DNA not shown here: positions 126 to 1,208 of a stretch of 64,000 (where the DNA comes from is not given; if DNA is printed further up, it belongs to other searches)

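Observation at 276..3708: HEPN-like protein coupled to a GHKL-ATPase/PD-(D/E)xK (Shedu-like) fusion plus an unknown helical protein: candidate unnamed defence operon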

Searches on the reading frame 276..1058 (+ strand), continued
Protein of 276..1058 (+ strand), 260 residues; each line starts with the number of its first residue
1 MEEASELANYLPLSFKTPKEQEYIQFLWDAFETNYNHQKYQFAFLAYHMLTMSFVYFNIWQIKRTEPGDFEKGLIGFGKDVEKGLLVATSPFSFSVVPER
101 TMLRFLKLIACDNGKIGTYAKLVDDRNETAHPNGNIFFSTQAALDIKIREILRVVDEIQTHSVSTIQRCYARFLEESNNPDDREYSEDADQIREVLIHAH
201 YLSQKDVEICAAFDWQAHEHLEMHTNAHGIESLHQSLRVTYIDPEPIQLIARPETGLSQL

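Call 67: fold_search(model_id=the predicted structure, library=pdb)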
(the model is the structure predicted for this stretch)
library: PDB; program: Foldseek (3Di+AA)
matches with E <= 10: 122; with E <= 0.001: 0
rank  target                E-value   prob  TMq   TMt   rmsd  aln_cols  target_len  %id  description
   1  2oz7                  1.3e+00  0.11  0.16  0.16  13.8       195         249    7  Crystal structure of the human androgen receptor T877A mutant ligand-binding domain with cyproterone acetate (released 2007-03-27)
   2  6ivp_A                1.6e+00  0.05  0.13  0.13  24.0       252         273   15  Crystal structure of a membrane protein P262A (released 2019-11-06)
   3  6ivw_A                2.2e+00  0.08  0.18  0.18  19.8       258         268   10  Crystal structure of a bacterial Bestrophin homolog from Klebsiella pneumoniae with a mutation D269A (released 2019-11-13)
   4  6iv2_C                2.3e+00  0.07  0.18  0.18  19.0       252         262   10  Crystal structure of a bacterial Bestrophin homolog from Klebsiella pneumoniae with a mutation Y211A (released 2019-11-13)
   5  6ivp_D                2.5e+00  0.07  0.18  0.18  19.3       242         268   10  Crystal structure of a membrane protein P262A (released 2019-11-06)
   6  6iv3_B                2.5e+00  0.04  0.13  0.12  21.9       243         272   11  Crystal structure of a bacterial Bestrophin homolog from Klebsiella pneumoniae with a mutation W252A (released 2019-11-13)
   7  6jlf_B                2.6e+00  0.06  0.18  0.17  19.5       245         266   11  Crystal structure of a bacterial Bestrophin homolog from Klebsiella pneumoniae D179A mutation - HR (released 2019-11-13)
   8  6iv3_D                2.6e+00  0.04  0.13  0.13  21.2       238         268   13  Crystal structure of a bacterial Bestrophin homolog from Klebsiella pneumoniae with a mutation W252A (released 2019-11-13)
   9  9cxg_B                2.6e+00  0.03  0.14  0.07  18.0       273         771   14  Structure of PDE6C in complex with inhibitory cone p gamma in the presence of cGMP (released 2024-12-18)
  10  8q7n_L                2.8e+00  0.06  0.17  0.13  21.4       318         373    8  cryo-EM structure of the human spliceosomal B complex protomer (tri-snRNP core region) (released 2024-01-24)
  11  6ivp_B                3.0e+00  0.03  0.13  0.13  22.9       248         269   13  Crystal structure of a membrane protein P262A (released 2019-11-06)
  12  5ufs_A                3.5e+00  0.08  0.15  0.16  13.4       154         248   12  X-Ray Crystal Structure of the Ancestral Glucocorticoid Receptor 2 ligand binding domain in complex with triamcinolone (released 2017-04-26)
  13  6n61_F                3.5e+00  0.06  0.18  0.13  19.0       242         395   12  Escherichia coli RNA polymerase sigma70-holoenzyme bound to upstream fork promoter DNA and Capistruin (released 2019-01-09)
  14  6z0c_B                3.5e+00  0.05  0.17  0.20  20.0       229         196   13  Structure of in silico modelled artificial Maquette-3 protein (released 2021-03-17)
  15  9h37                  3.5e+00  0.02  0.11  0.09  19.1       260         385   10  Crystal structure of stabilized A2A adenosine receptor A2AR-StaR2-bRIL in complex with compound 9, a novel nanomolar A2A (released 2025-06-18)
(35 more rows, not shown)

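Call 75: find_related_loci(query=A2, collection=viral_contigs, flank=6000)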
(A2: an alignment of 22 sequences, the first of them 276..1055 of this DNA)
Query A2 (260 aa) in viral_contigs; peptide patterns used: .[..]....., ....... (x = any residue, [..] = any of these).
151 stretches matched a pattern; 1 encode a relative of the query (tblastn E <= 1e-3); 1 distinct loci.
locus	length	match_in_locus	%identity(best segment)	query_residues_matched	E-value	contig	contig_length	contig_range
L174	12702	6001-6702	56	1-237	5e-92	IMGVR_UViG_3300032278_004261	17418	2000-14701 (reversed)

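Call 80: search_protein_families(library=pfam, alignment_id=A2, max_evalue=1)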
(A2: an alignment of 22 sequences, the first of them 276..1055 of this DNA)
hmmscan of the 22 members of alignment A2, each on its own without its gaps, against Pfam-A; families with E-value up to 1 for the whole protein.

A. member 1, window:276-1055:+ (260 aa): 1 family
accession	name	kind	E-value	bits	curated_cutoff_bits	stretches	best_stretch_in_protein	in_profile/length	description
PF18735.6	HEPN_RiboL-PSP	-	0.085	13.2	28.4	1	117-159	144-186/191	RiboL-PSP-HEPN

B. families by the number of members that match (of 22 scanned): 3 families
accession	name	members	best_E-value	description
PF18735.6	HEPN_RiboL-PSP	12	0.0024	RiboL-PSP-HEPN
PF07277.16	SapC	1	0.15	SapC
PF08367.16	M16C_assoc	1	0.19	Peptidase M16C associated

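Call 81: search_solved_structures(query=A2, max_evalue=10, show_alignments=2)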
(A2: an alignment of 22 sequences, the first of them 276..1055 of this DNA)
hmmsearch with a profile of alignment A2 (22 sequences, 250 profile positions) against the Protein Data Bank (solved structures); distinct sequences matched with E-value up to 10: 1.
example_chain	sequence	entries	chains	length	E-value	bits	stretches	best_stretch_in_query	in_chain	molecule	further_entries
3ht4_A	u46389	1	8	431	1.7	11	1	146-178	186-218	Aluminum resistance protein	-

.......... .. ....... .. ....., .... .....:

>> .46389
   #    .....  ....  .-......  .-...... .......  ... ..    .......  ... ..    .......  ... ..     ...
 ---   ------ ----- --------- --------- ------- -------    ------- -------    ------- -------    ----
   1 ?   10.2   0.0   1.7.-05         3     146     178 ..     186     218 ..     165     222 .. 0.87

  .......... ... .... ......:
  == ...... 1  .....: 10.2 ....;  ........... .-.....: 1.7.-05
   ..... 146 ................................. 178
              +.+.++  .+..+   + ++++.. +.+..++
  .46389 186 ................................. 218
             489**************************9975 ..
